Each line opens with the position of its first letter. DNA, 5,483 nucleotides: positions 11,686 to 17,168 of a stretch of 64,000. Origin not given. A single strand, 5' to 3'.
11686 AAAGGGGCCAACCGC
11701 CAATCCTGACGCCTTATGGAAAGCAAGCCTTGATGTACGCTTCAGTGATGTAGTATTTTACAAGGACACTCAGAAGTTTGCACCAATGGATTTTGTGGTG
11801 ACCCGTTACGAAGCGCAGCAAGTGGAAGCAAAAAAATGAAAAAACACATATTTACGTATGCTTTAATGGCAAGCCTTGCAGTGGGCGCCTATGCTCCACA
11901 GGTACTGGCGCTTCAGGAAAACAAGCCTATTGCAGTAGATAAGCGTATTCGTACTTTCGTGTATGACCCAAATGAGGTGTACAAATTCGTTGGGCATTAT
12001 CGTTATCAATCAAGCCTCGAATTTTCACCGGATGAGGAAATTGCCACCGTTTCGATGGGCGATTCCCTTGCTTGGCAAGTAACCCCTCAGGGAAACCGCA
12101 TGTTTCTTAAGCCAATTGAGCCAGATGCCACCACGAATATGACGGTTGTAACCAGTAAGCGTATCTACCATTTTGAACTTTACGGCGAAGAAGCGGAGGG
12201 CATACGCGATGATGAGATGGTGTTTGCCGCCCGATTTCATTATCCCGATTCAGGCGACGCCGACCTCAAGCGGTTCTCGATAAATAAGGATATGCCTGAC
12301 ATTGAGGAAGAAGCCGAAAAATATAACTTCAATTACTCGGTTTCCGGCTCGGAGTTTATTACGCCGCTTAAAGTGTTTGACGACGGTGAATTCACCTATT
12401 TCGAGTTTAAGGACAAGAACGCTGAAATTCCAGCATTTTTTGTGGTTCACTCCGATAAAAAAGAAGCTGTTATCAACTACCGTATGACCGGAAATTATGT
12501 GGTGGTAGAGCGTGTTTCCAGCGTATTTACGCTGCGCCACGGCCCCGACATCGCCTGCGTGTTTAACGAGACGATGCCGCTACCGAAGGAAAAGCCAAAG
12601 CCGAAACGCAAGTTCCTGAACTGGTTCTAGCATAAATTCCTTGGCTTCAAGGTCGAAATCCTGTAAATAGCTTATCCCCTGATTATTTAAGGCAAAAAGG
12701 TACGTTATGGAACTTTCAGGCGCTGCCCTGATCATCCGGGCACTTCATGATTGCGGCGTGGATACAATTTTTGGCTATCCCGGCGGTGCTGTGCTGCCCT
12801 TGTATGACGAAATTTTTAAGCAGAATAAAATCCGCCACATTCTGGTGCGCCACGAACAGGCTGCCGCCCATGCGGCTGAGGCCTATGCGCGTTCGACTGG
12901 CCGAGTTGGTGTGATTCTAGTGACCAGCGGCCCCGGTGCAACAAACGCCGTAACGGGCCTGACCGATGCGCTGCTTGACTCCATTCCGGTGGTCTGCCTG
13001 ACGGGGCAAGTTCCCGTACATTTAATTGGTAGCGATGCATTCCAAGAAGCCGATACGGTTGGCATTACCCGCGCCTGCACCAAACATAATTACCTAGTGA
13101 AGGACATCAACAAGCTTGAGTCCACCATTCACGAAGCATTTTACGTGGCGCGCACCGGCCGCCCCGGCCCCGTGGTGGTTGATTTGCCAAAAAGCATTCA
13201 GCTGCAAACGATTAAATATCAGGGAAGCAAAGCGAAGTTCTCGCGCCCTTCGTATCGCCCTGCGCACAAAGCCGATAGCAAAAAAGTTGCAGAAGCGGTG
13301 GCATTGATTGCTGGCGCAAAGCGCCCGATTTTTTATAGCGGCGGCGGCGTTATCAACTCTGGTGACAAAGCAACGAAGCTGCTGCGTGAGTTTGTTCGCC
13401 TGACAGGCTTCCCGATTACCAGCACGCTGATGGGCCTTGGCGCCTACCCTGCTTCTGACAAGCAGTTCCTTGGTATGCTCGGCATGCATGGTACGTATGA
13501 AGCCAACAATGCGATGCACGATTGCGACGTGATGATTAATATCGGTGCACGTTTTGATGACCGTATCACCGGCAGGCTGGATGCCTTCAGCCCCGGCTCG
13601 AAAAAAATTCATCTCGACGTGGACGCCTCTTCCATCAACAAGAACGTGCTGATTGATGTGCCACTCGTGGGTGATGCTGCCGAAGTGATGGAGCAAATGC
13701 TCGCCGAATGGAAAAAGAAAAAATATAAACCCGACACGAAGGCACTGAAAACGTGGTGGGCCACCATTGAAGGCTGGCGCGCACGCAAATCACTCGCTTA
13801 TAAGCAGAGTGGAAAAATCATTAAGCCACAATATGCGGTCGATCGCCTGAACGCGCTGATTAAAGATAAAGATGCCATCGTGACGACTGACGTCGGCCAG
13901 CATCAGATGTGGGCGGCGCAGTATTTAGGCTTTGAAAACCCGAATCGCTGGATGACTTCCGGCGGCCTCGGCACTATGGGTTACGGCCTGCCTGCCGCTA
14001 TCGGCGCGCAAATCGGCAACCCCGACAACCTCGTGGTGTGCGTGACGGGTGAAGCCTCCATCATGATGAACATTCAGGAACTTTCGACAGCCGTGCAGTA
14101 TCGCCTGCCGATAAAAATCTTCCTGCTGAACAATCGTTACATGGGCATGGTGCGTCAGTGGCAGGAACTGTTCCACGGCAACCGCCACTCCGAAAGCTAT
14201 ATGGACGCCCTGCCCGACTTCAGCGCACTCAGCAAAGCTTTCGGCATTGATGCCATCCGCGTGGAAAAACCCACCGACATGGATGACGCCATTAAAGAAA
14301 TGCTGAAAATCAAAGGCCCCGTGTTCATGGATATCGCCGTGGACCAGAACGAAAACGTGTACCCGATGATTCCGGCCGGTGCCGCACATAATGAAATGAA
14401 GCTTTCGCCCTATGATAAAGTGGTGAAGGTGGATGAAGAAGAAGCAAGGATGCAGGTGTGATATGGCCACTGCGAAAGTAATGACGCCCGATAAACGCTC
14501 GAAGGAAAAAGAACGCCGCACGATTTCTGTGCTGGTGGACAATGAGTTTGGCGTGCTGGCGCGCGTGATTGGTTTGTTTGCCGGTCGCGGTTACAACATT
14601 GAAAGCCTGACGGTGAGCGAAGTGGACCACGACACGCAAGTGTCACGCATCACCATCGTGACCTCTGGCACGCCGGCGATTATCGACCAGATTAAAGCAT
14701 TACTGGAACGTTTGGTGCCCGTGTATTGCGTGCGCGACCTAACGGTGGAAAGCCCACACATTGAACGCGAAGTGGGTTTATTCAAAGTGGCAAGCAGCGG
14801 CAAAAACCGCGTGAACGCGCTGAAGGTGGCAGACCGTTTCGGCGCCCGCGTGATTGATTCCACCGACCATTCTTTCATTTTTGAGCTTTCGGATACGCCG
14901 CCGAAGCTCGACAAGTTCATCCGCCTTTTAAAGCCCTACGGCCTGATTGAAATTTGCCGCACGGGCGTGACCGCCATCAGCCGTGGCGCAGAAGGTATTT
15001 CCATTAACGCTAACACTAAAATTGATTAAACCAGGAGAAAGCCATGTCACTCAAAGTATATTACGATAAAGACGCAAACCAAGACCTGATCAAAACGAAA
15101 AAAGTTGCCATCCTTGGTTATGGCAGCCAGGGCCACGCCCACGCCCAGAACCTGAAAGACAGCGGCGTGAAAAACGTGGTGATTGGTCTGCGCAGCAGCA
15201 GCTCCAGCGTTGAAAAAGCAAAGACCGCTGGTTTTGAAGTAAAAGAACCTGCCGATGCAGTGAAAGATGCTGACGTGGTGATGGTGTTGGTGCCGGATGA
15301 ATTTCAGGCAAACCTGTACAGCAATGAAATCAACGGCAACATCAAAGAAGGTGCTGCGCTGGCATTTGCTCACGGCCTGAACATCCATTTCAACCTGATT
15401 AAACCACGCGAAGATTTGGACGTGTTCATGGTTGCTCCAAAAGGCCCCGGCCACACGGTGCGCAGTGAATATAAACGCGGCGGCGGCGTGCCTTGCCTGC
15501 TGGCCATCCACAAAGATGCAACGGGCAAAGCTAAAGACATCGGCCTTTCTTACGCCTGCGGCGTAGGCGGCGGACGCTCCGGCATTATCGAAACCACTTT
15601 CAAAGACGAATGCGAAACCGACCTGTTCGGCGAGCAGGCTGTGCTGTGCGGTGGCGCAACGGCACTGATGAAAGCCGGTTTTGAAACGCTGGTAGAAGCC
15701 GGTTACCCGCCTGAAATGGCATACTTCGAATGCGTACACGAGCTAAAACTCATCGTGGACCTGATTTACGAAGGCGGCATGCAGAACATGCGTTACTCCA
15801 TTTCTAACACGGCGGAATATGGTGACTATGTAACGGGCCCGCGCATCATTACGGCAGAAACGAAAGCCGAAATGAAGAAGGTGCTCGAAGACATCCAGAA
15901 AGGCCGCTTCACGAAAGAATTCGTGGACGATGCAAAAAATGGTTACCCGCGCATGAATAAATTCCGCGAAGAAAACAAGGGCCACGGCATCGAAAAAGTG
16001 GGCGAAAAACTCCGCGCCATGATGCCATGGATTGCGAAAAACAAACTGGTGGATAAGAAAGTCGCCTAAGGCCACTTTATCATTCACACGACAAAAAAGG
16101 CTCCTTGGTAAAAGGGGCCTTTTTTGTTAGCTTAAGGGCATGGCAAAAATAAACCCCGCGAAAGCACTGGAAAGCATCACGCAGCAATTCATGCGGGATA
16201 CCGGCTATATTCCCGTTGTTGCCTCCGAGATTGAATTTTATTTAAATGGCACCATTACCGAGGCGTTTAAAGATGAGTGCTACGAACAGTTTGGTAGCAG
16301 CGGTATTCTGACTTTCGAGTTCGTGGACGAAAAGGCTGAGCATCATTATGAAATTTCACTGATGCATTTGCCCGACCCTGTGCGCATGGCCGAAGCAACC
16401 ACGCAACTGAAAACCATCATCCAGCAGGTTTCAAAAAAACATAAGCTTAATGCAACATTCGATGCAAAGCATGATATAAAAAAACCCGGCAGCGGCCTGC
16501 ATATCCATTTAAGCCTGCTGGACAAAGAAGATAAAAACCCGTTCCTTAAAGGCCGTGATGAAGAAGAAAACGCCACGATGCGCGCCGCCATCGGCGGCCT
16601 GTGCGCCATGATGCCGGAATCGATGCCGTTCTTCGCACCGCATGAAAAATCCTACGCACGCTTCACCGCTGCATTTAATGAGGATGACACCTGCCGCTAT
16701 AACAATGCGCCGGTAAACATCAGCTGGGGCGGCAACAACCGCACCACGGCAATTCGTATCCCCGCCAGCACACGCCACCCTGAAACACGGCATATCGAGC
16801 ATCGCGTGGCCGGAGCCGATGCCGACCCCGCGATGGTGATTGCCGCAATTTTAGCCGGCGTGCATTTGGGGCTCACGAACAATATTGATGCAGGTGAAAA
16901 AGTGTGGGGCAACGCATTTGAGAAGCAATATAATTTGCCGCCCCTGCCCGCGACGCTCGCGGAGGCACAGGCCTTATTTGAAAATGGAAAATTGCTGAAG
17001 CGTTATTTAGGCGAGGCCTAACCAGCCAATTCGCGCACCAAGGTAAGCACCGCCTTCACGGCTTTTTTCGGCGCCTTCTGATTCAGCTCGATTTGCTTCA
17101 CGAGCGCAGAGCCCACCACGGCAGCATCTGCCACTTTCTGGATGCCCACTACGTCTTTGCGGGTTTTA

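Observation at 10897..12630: Orphan VirB8-like/VirB9-like pair with no other type IV secretion genes in 64 kb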

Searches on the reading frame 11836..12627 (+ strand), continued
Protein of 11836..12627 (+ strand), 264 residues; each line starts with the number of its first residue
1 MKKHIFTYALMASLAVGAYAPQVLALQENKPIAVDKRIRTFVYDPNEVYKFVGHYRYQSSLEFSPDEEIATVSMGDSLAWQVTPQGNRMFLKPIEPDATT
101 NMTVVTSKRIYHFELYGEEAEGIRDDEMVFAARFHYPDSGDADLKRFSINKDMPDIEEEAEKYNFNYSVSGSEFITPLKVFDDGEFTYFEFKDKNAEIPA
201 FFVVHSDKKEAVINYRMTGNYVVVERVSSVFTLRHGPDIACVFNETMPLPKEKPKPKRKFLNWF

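Call 88: find_encoding_contigs(protein=P0032, flank=10000, max_places=1)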
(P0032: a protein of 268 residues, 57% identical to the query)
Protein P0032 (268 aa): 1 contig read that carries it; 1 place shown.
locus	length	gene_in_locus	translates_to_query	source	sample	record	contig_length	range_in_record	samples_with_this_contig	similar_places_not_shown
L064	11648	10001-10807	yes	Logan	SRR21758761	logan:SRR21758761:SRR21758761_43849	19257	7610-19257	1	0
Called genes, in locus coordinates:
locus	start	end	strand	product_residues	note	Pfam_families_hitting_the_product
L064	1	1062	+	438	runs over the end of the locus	PF05221:AdoHcyase, PF00670:AdoHcyase_NAD, PF02826:2-Hacid_dh_C (weak), PF07991:KARI_N (faint)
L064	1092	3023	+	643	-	PF00989:PAS (faint), PF13188:PAS_8 (faint), PF12860:PAS_7, PF00512:HisKA, PF02518:HATPase_c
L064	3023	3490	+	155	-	PF02367:TsaE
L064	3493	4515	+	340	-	PF01636:APH, PF02958:EcKL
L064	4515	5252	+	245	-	PF00483:NTP_transferase, PF12804:NTP_transf_3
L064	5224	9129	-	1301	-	-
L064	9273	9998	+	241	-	PF04335:VirB8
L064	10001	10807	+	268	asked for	PF03524:CagX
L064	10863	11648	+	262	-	?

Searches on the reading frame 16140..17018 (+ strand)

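Call 76: search_protein_families(library=pfam, proteins=[window:16140-17018:+], max_evalue=0.001)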
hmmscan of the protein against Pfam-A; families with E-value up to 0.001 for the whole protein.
window:16140-17018:+ (293 aa): 1 family
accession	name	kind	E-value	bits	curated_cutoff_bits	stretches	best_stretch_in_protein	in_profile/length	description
PF00120.29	Gln-synt_C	-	1.1e-55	189.6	24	1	42-292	73-315/344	Glutamine synthetase, catalytic domain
